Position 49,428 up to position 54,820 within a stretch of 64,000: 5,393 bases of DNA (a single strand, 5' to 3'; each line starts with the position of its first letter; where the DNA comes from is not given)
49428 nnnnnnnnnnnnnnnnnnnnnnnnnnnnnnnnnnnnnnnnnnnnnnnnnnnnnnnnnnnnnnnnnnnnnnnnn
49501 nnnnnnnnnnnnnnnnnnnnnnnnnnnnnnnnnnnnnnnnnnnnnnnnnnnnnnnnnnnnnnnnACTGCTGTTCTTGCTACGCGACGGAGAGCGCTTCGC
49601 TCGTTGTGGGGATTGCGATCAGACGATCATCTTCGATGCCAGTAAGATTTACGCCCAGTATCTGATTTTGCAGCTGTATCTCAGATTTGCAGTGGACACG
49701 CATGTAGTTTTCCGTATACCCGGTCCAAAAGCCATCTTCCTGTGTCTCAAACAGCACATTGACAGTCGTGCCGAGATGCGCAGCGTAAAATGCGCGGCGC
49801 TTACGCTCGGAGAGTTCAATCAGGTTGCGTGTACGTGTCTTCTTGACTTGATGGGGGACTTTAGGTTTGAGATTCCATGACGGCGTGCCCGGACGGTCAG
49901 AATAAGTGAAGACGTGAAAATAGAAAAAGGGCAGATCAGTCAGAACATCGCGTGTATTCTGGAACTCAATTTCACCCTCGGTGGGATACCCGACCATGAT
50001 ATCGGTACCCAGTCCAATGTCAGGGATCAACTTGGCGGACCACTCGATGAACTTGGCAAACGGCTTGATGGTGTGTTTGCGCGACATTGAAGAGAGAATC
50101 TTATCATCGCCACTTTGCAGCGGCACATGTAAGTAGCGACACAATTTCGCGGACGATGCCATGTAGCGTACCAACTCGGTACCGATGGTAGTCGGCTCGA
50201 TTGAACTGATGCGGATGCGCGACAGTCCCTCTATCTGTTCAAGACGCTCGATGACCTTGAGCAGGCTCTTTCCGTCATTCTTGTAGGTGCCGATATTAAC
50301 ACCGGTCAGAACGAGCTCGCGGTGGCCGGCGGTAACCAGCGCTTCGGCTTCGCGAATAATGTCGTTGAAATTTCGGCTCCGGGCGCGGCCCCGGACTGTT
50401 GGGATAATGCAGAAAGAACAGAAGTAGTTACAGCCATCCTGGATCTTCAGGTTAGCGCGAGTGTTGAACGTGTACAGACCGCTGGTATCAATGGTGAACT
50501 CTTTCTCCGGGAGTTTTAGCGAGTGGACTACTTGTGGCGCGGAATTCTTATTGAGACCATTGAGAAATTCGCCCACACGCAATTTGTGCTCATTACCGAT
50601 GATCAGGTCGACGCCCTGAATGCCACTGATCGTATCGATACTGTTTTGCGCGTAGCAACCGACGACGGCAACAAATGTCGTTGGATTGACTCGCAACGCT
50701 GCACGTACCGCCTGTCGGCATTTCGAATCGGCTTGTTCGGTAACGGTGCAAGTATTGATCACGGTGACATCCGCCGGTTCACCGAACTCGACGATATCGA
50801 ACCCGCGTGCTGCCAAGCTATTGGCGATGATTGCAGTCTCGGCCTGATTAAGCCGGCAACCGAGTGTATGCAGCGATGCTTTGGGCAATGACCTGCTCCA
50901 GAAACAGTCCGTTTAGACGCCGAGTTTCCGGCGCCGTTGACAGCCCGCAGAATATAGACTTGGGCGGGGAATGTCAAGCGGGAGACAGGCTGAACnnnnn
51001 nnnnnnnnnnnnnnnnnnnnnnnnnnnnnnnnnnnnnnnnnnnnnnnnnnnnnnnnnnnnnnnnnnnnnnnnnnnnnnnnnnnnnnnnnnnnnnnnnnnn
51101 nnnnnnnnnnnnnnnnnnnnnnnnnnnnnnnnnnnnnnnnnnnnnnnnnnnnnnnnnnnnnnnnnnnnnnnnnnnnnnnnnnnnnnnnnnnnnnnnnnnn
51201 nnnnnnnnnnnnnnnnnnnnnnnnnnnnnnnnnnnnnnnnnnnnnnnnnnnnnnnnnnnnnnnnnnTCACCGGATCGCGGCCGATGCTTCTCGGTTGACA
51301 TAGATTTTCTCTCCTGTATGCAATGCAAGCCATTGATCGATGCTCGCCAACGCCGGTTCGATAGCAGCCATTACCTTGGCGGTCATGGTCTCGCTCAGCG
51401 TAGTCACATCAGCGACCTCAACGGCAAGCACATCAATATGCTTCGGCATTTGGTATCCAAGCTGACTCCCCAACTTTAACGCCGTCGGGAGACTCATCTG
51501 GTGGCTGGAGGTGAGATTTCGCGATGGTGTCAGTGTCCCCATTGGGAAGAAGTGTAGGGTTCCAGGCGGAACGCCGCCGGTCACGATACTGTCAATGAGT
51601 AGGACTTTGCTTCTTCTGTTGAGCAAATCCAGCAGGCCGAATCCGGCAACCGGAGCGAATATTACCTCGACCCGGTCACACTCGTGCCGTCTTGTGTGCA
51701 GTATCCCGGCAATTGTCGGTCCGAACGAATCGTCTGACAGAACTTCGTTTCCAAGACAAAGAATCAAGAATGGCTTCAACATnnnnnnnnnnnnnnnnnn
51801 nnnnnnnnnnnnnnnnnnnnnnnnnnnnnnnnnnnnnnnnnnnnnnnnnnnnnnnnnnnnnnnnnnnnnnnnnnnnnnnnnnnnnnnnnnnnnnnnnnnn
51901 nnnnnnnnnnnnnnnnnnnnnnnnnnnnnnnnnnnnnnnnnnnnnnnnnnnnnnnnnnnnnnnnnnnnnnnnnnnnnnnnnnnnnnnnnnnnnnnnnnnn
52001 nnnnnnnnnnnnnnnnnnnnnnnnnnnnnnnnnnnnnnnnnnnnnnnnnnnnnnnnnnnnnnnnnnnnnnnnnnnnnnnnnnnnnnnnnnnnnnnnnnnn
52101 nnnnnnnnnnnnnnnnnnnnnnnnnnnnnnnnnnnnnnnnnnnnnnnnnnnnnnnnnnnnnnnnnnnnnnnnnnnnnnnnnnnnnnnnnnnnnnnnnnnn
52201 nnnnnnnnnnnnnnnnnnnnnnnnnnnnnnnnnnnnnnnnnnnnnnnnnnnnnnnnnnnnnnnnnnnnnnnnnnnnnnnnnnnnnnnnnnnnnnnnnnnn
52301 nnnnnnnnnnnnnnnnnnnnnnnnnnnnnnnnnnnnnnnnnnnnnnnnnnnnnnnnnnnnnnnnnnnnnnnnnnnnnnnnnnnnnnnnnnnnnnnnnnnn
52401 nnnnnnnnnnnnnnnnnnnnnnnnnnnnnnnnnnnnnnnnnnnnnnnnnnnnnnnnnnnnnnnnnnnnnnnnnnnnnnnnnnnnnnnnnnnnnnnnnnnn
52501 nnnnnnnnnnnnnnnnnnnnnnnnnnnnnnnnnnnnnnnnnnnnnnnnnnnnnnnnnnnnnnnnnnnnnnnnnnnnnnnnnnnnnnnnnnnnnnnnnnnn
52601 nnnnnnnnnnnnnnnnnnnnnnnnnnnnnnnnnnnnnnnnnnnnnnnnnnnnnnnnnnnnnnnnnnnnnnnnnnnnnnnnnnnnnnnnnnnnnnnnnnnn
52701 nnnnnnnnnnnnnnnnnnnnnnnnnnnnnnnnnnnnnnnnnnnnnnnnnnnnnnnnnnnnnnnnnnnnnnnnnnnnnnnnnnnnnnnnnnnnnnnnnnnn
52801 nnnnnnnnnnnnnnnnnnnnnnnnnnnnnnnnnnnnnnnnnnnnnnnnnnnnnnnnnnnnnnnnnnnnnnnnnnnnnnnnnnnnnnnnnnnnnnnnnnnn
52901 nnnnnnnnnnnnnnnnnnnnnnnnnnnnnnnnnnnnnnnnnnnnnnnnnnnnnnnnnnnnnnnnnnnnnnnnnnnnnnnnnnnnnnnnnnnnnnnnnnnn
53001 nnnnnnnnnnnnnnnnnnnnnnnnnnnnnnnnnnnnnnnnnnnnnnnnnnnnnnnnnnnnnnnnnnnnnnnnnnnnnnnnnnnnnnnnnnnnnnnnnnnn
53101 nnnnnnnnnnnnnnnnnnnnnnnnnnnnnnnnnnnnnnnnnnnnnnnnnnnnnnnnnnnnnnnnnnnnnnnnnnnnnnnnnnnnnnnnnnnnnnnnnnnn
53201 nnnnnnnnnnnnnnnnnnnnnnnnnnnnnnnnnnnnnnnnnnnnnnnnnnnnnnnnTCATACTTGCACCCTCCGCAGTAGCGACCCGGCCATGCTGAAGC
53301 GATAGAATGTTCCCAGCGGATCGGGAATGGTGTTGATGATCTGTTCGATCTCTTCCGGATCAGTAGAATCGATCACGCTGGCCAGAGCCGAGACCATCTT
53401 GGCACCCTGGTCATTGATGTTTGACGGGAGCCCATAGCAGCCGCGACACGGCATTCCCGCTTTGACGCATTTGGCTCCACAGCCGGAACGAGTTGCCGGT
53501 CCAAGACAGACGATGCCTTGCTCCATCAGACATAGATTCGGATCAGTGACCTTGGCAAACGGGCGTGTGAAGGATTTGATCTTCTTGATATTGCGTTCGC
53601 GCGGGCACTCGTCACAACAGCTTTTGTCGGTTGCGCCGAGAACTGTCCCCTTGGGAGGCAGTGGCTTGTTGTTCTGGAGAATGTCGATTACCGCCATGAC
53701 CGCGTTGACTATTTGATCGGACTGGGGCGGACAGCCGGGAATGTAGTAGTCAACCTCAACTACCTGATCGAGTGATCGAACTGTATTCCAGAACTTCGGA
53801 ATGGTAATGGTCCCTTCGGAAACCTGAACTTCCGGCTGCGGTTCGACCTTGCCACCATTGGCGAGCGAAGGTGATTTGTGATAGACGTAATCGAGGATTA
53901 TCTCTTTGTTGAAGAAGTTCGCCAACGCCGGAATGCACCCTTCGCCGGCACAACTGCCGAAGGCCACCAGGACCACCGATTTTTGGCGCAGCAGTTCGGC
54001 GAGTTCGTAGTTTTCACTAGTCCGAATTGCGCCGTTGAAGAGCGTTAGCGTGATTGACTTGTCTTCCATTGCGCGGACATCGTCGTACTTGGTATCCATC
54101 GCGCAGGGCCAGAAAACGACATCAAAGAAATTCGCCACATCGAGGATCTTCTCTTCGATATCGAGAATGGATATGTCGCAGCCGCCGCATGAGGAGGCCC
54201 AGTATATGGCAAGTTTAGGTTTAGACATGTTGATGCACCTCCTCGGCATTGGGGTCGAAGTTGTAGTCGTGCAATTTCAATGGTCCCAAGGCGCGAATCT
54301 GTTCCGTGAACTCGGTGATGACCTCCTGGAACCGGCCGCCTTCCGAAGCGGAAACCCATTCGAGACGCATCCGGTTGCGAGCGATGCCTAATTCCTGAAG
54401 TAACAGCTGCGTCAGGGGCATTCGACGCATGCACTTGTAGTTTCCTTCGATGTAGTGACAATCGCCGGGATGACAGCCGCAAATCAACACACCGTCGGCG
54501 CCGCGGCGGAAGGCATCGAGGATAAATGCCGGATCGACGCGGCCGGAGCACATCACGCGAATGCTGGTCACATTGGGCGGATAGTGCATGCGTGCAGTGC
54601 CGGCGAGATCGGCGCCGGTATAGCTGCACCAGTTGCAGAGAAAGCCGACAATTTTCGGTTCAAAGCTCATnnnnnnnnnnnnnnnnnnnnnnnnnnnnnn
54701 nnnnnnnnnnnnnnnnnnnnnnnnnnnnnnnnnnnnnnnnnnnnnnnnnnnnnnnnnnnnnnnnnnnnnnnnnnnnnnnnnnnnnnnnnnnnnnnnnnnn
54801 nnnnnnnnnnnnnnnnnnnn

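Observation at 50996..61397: Roughly 10-kb Hdr-NuoEF-Mvh operon: an NADH-dehydrogenase flavoprotein module embedded in a [NiFe]-hydrogenase/heterodisulfide-reductase gene set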

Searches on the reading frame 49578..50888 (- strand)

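Call 23: search_protein_families(library=pfam, proteins=[window:49578-50888:-], max_evalue=0.001)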
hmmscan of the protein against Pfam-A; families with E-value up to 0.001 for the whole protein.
window:49578-50888:- (436 aa): 2 families
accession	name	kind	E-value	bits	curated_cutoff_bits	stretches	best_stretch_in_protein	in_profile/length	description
PF00919.26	UPF0004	-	6e-24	84.4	27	1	3-98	1-98/98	Uncharacterized protein family UPF0004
PF04055.27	Radical_SAM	-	5.8e-23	82.3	29.5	1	148-314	2-164/166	Radical SAM superfamily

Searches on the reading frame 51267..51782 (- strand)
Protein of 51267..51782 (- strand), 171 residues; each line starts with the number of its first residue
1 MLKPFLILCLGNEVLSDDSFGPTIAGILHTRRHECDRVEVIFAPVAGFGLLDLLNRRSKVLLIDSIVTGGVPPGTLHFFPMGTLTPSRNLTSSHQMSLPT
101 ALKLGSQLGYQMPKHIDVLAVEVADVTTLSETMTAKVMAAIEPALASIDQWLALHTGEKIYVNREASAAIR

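Call 3: search_protein_families(library=pfam, proteins=[window:51267-51782:-], max_evalue=0.01)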
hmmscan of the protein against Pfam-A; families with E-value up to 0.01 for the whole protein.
window:51267-51782:- (171 aa): 1 family
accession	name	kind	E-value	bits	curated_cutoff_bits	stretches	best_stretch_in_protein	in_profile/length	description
PF01750.23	HycI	-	2.5e-10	40.7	23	1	27-148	6-127/130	Hydrogenase maturation protease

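Call 4: search_protein_families(library=ncbifam, proteins=[window:51267-51782:-], max_evalue=0.001)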
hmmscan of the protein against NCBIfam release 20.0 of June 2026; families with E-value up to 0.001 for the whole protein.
window:51267-51782:- (171 aa): 7 families
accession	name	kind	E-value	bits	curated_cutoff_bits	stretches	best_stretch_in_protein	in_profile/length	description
TIGR00072.1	hydrog_prot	superfamily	1.4e-27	96.5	47.45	1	6-152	1-145/145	hydrogenase maturation protease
TIGR00140.1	hupD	subfamily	4.3e-13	49.5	151.8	1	6-152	2-147/151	HyaD/HybD family hydrogenase maturation endopeptidase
NF007777.0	PRK10466.1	equivalog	2.1e-12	47.1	190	1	6-155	4-152/164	HyaD/HybD family hydrogenase maturation endopeptidase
NF007616.0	PRK10264.1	equivalog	3.3e-11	43.2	261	1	6-152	7-157/195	hydrogenase 1 maturation protease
TIGR00130.1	frhD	equivalog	6.6e-09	36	134.95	1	5-149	5-148/153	coenzyme F420-reducing hydrogenase, FrhD protein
NF045519.1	NiFeSe_H2_mat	exception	4.9e-08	32.9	190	1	5-145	3-140/152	NiFeSe hydrogenase maturation protease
TIGR00142.1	hycI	equivalog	0.00056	19.7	119.1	1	6-149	2-139/146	hydrogenase maturation peptidase HycI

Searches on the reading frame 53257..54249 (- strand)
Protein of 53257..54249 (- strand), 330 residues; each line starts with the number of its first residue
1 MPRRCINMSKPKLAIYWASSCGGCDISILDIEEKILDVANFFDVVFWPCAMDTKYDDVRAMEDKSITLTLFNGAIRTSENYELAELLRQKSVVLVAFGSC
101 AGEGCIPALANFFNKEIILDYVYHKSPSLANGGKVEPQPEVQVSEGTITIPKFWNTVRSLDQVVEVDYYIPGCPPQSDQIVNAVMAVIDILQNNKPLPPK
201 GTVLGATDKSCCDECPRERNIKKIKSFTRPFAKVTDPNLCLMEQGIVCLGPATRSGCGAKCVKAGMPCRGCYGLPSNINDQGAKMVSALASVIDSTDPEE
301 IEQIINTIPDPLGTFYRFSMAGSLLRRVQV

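Call 3: search_protein_families(library=pfam, proteins=[window:53257-54249:-], max_evalue=0.01)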
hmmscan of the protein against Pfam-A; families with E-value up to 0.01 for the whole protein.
window:53257-54249:- (330 aa): 1 family
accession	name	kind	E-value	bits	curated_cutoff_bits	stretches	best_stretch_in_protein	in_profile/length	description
PF01058.29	Oxidored_q6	-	7.4e-25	87.6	27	1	21-186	1-127/128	NADH ubiquinone oxidoreductase, 20 Kd subunit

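Call 4: search_protein_families(library=ncbifam, proteins=[window:53257-54249:-], max_evalue=0.001)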
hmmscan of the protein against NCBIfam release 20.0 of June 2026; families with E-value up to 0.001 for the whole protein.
window:53257-54249:- (330 aa): 16 families
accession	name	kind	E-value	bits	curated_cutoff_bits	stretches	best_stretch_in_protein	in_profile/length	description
NF045875.1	F420_non_VhuG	exception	1.4e-61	208.3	450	1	10-326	4-282/286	F420-non-reducing hydrogenase subunit VhuG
NF040831.1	sulfhyd_ShyD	equivalog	2.9e-22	79.4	460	2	12-117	2-100/240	NAD(P)-dependent hydrogenase/sulfhydrogenase 2 subunit delta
NF040836.1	sulfhyd_HydD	equivalog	4.6e-19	68.6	500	2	10-185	5-151/261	NADPH-dependent hydrogenase/sulfhydrogenase 1 subunit delta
TIGR03294.1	FrhG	equivalog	6e-15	55.6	245.5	2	15-108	6-95/228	coenzyme F420 hydrogenase subunit gamma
NF005012.1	PRK06411.1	subfamily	1.7e-08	34.2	116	1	154-194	121-161/166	NADH-quinone oxidoreductase subunit NuoB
NF011395.0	PRK14820.1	equivalog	5.6e-08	32.7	263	1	154-194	120-160/180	NADH-quinone oxidoreductase subunit B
NF011392.0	PRK14817.1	equivalog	7.2e-08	32.3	271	1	154-194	123-163/182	NADH-quinone oxidoreductase subunit B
TIGR01957.1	nuoB_fam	subfamily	9.9e-08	32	142.7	1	154-189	105-140/145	NADH-quinone oxidoreductase subunit B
NF011394.0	PRK14819.1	equivalog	3e-06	27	312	1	154-190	119-155/264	NADH-quinone oxidoreductase subunit B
NF011390.0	PRK14815.1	equivalog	8.7e-06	25.1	281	1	154-196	120-162/183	NADH dehydrogenase subunit B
NF045520.1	H2_NiFeSe_small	exception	1.4e-05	24.7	470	0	168-265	186-286/314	NiFeSe hydrogenase small subunit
NF011391.0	PRK14816.1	equivalog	3.7e-05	23.4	283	1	151-187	137-173/196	NADH-quinone oxidoreductase subunit B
NF011393.0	PRK14818.1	equivalog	3.7e-05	23.3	255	1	157-195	121-159/173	NADH dehydrogenase subunit B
NF011388.0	PRK14813.1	equivalog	3.9e-05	23.6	294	1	155-193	117-155/189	NADH dehydrogenase subunit B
NF009808.0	PRK13292.1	equivalog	6.5e-05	21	1156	1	154-194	112-153/791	NADH-quinone oxidoreductase subunit B/C/D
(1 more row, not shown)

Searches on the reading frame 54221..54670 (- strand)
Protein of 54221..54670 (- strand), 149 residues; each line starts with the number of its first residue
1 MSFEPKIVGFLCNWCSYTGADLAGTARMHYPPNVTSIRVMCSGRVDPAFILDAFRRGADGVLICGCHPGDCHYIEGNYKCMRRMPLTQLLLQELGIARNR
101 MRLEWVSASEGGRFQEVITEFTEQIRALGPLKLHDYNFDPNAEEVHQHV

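Call 3: search_protein_families(library=pfam, proteins=[window:54221-54670:-], max_evalue=0.01)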
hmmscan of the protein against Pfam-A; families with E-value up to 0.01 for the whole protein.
window:54221-54670:- (149 aa): 1 family
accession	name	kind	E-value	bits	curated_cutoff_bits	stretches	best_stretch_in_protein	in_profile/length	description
PF02662.21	FlpD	-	8.2e-56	187.8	22.3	1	7-129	1-123/123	Methyl-viologen-reducing hydrogenase, delta subunit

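Call 4: search_protein_families(library=ncbifam, proteins=[window:54221-54670:-], max_evalue=0.001)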
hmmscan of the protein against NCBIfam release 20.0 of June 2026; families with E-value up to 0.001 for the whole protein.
window:54221-54670:- (149 aa): 4 families
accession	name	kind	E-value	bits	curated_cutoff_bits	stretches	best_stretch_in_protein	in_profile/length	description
NF040770.1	hetero_SS_HdrA2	exception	9.9e-54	182.7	1100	1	4-131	647-774/777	CoB-CoM heterodisulfide reductase HdrA2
NF045873.1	F420_non_VhuD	exception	1.9e-38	131.5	215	1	4-133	1-130/132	F420-non-reducing hydrogenase iron-sulfur subunit VhuD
NF041891.1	hdrA_Methbact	equivalog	3.7e-11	42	1300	1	4-126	643-759/762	ferredoxin:CoB-CoM heterodisulfide reductase subunit HdrA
NF041778.1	hetero_SS_HdrA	equivalog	0.00024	19.1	1400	1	6-70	655-718/771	ferredoxin:CoB-CoM heterodisulfide reductase subunit HdrA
